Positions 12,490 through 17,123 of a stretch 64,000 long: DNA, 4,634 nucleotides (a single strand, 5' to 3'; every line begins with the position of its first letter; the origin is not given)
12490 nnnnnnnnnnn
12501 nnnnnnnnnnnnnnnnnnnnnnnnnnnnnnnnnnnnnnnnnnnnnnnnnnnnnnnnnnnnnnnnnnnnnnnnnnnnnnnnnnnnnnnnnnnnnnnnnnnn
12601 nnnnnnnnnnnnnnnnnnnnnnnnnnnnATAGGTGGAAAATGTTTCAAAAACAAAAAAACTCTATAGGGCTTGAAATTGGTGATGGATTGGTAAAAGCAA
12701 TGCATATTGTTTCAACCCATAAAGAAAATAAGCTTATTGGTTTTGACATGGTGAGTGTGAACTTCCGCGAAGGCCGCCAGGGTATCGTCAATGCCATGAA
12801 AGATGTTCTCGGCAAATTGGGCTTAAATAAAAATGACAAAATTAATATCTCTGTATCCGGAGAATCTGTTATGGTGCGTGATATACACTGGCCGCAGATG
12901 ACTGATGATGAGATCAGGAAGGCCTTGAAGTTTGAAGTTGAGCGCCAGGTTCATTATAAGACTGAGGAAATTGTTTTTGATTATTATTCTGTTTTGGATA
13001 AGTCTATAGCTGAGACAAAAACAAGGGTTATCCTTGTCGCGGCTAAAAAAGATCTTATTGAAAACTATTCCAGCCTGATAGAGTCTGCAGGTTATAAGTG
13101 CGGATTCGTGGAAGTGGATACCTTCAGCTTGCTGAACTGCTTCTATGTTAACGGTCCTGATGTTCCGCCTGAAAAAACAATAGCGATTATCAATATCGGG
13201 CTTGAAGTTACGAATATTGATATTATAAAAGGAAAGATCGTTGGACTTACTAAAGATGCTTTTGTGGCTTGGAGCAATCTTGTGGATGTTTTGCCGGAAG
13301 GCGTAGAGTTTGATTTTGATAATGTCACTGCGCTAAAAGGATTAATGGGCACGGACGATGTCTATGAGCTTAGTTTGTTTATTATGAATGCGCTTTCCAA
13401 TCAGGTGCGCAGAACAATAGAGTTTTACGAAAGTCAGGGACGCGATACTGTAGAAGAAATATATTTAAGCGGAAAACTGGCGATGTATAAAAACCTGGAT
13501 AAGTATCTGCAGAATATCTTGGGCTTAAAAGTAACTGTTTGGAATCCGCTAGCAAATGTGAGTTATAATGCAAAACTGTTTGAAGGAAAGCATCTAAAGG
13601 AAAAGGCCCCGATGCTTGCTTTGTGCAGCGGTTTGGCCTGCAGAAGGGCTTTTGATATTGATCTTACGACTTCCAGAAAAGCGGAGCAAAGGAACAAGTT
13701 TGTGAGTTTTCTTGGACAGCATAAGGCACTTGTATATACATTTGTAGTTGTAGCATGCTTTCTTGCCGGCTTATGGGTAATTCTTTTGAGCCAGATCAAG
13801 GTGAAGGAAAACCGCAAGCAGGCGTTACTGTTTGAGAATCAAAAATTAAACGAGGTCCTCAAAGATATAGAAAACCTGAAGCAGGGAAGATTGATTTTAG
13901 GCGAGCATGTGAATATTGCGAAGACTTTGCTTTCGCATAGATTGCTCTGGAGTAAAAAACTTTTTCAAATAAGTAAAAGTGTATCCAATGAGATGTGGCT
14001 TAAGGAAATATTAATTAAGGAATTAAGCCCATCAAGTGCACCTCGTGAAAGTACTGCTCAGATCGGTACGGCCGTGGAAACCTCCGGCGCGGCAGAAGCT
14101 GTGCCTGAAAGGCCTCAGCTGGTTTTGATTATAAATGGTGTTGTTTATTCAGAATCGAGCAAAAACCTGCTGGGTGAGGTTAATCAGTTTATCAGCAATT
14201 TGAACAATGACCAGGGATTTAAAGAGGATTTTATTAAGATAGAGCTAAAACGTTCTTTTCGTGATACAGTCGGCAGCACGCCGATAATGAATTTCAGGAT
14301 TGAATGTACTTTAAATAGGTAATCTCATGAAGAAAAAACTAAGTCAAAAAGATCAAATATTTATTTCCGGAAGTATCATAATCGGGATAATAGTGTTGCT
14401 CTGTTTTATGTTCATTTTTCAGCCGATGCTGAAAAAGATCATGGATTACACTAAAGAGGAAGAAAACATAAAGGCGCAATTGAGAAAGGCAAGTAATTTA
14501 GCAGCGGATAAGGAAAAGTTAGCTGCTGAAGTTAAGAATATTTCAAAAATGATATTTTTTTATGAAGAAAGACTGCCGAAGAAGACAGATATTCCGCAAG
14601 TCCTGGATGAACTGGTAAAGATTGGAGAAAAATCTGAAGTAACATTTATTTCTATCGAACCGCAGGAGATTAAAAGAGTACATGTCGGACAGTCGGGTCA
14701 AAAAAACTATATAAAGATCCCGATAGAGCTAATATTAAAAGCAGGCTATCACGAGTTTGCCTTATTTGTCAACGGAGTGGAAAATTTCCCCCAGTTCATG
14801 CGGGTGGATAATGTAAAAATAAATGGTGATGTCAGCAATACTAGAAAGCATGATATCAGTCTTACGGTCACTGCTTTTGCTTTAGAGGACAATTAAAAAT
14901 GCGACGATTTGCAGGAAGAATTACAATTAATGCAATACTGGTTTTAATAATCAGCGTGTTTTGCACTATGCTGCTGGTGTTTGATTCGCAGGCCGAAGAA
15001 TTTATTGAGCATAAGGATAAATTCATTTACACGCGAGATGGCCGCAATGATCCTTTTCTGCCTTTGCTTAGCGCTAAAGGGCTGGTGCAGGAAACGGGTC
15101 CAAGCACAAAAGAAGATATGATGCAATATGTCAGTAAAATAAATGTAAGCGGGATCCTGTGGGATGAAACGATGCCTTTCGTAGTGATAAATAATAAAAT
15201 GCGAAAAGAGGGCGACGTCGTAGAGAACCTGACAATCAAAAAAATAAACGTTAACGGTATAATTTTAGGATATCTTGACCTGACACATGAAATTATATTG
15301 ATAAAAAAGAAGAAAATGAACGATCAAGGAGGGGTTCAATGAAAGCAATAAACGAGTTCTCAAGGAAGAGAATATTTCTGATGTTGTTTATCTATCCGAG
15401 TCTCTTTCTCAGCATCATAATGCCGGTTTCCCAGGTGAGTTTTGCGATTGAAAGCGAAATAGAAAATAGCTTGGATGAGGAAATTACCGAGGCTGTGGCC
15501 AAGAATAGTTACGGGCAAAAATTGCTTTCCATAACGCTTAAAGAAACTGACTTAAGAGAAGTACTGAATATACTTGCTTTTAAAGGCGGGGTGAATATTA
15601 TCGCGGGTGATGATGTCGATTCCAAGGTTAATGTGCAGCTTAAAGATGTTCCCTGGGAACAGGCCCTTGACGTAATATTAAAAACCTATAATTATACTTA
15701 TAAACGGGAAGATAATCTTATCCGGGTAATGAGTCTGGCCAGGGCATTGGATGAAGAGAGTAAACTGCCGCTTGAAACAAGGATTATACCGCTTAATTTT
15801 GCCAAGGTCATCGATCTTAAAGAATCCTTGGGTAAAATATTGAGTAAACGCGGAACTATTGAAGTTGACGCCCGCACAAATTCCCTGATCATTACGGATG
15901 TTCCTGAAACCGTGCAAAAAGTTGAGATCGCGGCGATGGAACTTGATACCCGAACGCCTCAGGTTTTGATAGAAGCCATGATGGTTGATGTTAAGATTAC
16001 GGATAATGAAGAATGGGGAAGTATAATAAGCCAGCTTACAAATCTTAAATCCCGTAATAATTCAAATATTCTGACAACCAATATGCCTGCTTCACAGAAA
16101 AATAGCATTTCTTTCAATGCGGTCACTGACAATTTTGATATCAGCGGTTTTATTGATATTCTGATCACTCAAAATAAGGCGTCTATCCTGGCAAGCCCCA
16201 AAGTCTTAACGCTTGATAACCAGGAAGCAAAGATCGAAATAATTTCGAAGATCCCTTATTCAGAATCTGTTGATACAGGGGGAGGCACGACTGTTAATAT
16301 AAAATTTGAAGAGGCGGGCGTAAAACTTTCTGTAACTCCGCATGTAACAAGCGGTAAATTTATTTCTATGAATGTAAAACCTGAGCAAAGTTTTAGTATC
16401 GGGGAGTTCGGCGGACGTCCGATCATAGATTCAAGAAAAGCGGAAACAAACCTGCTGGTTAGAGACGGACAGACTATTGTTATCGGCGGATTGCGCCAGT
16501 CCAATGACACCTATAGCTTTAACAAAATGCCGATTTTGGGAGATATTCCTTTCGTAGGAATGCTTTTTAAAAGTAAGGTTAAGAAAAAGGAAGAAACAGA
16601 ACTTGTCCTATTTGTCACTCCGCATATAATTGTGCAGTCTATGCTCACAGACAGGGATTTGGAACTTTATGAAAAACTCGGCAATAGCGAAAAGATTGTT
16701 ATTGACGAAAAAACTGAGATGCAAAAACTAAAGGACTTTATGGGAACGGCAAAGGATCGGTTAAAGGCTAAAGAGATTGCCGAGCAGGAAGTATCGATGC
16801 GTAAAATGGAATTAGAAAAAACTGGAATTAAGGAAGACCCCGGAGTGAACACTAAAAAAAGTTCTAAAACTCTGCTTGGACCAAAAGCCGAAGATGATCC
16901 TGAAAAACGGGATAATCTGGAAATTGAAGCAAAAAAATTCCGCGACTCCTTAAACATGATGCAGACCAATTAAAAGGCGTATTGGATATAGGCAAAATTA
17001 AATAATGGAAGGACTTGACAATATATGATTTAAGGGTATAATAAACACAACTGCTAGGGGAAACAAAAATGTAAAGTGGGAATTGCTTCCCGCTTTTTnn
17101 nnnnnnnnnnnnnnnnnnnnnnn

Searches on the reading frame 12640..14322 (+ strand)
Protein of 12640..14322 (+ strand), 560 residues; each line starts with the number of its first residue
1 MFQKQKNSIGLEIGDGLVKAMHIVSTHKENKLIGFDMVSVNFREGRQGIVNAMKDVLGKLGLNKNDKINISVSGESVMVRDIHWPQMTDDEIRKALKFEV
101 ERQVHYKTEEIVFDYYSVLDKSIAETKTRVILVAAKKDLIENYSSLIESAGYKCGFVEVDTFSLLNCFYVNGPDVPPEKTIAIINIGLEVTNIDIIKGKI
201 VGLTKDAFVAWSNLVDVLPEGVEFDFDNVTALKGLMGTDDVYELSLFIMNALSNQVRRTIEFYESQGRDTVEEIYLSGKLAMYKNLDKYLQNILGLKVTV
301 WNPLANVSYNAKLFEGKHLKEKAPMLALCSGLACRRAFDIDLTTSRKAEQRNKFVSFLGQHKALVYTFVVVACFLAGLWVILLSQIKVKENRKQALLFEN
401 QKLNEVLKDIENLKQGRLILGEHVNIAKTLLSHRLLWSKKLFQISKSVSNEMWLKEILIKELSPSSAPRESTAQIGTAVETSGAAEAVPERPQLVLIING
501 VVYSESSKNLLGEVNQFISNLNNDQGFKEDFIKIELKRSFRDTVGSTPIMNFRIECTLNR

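Call 30: search_protein_families(library=pfam, max_evalue=0.001, proteins=[window:12640-14322:+])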
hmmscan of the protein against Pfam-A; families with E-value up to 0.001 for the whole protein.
window:12640-14322:+ (560 aa): 1 family
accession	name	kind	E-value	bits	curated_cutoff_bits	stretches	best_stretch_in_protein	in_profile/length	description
PF11104.14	PilM_2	-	1.3e-32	113.5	27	1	46-336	44-339/340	Type IV pilus assembly protein PilM;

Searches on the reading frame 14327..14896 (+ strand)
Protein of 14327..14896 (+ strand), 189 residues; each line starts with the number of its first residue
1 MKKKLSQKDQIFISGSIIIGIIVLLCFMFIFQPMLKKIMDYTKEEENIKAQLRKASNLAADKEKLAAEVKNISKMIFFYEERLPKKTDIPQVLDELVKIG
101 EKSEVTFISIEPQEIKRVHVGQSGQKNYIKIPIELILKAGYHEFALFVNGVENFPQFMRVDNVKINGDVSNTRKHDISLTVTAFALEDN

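Call 30: search_protein_families(library=pfam, max_evalue=0.001, proteins=[window:14327-14896:+])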
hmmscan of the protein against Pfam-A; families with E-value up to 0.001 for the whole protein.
window:14327-14896:+ (189 aa): 1 family
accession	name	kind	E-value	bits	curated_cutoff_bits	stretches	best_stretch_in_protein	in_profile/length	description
PF04350.18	PilO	-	1.2e-17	64.8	22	1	41-183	4-138/145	Pilus assembly protein, PilO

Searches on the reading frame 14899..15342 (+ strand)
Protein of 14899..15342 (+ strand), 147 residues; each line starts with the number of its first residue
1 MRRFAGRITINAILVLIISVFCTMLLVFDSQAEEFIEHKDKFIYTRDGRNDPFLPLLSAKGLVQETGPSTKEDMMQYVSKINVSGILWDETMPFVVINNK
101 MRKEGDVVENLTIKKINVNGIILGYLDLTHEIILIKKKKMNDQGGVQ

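Call 30: search_protein_families(library=pfam, max_evalue=0.001, proteins=[window:14899-15342:+])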
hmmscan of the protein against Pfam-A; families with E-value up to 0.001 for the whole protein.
window:14899-15342:+ (147 aa): 1 family
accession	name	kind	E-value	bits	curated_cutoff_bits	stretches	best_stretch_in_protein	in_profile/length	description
PF16537.11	T2SSB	-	5.7e-05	23.1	28.4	1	94-125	19-51/60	Type II secretion system protein B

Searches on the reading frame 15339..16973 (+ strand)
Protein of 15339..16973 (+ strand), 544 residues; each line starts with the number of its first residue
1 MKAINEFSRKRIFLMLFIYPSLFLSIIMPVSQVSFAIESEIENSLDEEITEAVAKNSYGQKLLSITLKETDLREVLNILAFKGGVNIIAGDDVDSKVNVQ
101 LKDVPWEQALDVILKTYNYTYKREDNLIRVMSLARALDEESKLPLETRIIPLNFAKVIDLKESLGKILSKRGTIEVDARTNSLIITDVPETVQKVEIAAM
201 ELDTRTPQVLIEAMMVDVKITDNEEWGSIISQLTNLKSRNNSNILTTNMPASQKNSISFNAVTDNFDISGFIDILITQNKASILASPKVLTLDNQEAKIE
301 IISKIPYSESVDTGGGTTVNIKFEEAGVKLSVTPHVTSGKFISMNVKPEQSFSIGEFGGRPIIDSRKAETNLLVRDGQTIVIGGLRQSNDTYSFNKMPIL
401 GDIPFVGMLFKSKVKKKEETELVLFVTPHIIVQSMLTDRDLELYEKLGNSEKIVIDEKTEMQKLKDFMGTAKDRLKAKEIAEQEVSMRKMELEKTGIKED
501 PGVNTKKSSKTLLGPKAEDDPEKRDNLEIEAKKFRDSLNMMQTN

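Call 30: search_protein_families(library=pfam, max_evalue=0.001, proteins=[window:15339-16973:+])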
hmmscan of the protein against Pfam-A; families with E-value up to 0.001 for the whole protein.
window:15339-16973:+ (544 aa): 3 families
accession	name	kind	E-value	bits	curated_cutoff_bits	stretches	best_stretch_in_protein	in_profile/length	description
PF00263.26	Secretin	-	8.7e-48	162.5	27.5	1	275-431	2-168/169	Bacterial type II and III secretion system protein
PF03958.22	Secretin_N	-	1.1e-12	48.4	28.2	1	147-208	1-69/69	Bacterial type II/III secretion system short domain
PF07660.19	STN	-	7.1e-11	42.1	28.4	1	85-131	1-50/52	Secretin and TonB N terminus short domain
